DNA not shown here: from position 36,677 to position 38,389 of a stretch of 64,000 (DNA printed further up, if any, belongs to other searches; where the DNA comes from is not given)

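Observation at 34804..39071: Compact methyltransferase / LarA-like / radical-SAM / beta-propeller cluster of unknown pathway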

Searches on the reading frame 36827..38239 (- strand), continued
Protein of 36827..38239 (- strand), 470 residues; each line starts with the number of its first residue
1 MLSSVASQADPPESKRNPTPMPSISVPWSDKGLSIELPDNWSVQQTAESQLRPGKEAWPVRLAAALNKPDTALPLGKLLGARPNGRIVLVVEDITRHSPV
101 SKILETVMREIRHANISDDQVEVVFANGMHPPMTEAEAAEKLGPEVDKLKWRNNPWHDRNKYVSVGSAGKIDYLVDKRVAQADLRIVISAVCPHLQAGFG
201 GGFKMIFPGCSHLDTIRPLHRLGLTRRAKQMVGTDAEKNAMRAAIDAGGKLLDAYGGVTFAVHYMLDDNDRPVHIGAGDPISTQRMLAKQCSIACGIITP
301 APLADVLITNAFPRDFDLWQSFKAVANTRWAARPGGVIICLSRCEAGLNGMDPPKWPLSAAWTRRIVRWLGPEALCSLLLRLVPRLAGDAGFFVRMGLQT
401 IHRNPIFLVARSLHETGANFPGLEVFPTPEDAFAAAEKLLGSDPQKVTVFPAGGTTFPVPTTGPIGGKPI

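Call 47: search_solved_structures(query=A2, show_alignments=5, max_evalue=1e-10)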
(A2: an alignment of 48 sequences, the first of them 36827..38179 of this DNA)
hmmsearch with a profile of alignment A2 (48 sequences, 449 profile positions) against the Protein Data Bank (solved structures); distinct sequences matched with E-value up to 1e-10: 9.
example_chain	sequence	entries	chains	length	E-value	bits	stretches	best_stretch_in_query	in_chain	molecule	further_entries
6d6z_A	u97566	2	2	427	6e-45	157.1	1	3-352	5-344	Malate racemase Mar2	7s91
9eid_A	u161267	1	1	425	7.8e-37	130.3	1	4-327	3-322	A broad-substrate spectrum lactate racemase A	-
9eia_A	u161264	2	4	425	9.7e-37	130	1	4-327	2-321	A broad-substrate spectrum lactate racemase A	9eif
2yjg_A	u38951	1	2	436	2.7e-34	122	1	1-336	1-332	LACTATE RACEMASE APOPROTEIN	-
6c1w_A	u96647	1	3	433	1.9e-28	102.7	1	1-329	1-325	Lactate racemase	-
5huq_A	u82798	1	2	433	4.9e-28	101.3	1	4-329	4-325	Lactate racemization operon protein LarA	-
8ezf_B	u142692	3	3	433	1.5e-27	99.8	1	4-329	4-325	Lactate racemase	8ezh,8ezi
9q2u_A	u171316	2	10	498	5.1e-14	55.1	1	7-279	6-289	Lactate racemase A | LarA-like nickel-pincer nucleotide cofactor-utilizing enzyme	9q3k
9q3j_A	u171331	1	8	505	9.9e-13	50.9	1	44-287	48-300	DUF2088 domain-containing protein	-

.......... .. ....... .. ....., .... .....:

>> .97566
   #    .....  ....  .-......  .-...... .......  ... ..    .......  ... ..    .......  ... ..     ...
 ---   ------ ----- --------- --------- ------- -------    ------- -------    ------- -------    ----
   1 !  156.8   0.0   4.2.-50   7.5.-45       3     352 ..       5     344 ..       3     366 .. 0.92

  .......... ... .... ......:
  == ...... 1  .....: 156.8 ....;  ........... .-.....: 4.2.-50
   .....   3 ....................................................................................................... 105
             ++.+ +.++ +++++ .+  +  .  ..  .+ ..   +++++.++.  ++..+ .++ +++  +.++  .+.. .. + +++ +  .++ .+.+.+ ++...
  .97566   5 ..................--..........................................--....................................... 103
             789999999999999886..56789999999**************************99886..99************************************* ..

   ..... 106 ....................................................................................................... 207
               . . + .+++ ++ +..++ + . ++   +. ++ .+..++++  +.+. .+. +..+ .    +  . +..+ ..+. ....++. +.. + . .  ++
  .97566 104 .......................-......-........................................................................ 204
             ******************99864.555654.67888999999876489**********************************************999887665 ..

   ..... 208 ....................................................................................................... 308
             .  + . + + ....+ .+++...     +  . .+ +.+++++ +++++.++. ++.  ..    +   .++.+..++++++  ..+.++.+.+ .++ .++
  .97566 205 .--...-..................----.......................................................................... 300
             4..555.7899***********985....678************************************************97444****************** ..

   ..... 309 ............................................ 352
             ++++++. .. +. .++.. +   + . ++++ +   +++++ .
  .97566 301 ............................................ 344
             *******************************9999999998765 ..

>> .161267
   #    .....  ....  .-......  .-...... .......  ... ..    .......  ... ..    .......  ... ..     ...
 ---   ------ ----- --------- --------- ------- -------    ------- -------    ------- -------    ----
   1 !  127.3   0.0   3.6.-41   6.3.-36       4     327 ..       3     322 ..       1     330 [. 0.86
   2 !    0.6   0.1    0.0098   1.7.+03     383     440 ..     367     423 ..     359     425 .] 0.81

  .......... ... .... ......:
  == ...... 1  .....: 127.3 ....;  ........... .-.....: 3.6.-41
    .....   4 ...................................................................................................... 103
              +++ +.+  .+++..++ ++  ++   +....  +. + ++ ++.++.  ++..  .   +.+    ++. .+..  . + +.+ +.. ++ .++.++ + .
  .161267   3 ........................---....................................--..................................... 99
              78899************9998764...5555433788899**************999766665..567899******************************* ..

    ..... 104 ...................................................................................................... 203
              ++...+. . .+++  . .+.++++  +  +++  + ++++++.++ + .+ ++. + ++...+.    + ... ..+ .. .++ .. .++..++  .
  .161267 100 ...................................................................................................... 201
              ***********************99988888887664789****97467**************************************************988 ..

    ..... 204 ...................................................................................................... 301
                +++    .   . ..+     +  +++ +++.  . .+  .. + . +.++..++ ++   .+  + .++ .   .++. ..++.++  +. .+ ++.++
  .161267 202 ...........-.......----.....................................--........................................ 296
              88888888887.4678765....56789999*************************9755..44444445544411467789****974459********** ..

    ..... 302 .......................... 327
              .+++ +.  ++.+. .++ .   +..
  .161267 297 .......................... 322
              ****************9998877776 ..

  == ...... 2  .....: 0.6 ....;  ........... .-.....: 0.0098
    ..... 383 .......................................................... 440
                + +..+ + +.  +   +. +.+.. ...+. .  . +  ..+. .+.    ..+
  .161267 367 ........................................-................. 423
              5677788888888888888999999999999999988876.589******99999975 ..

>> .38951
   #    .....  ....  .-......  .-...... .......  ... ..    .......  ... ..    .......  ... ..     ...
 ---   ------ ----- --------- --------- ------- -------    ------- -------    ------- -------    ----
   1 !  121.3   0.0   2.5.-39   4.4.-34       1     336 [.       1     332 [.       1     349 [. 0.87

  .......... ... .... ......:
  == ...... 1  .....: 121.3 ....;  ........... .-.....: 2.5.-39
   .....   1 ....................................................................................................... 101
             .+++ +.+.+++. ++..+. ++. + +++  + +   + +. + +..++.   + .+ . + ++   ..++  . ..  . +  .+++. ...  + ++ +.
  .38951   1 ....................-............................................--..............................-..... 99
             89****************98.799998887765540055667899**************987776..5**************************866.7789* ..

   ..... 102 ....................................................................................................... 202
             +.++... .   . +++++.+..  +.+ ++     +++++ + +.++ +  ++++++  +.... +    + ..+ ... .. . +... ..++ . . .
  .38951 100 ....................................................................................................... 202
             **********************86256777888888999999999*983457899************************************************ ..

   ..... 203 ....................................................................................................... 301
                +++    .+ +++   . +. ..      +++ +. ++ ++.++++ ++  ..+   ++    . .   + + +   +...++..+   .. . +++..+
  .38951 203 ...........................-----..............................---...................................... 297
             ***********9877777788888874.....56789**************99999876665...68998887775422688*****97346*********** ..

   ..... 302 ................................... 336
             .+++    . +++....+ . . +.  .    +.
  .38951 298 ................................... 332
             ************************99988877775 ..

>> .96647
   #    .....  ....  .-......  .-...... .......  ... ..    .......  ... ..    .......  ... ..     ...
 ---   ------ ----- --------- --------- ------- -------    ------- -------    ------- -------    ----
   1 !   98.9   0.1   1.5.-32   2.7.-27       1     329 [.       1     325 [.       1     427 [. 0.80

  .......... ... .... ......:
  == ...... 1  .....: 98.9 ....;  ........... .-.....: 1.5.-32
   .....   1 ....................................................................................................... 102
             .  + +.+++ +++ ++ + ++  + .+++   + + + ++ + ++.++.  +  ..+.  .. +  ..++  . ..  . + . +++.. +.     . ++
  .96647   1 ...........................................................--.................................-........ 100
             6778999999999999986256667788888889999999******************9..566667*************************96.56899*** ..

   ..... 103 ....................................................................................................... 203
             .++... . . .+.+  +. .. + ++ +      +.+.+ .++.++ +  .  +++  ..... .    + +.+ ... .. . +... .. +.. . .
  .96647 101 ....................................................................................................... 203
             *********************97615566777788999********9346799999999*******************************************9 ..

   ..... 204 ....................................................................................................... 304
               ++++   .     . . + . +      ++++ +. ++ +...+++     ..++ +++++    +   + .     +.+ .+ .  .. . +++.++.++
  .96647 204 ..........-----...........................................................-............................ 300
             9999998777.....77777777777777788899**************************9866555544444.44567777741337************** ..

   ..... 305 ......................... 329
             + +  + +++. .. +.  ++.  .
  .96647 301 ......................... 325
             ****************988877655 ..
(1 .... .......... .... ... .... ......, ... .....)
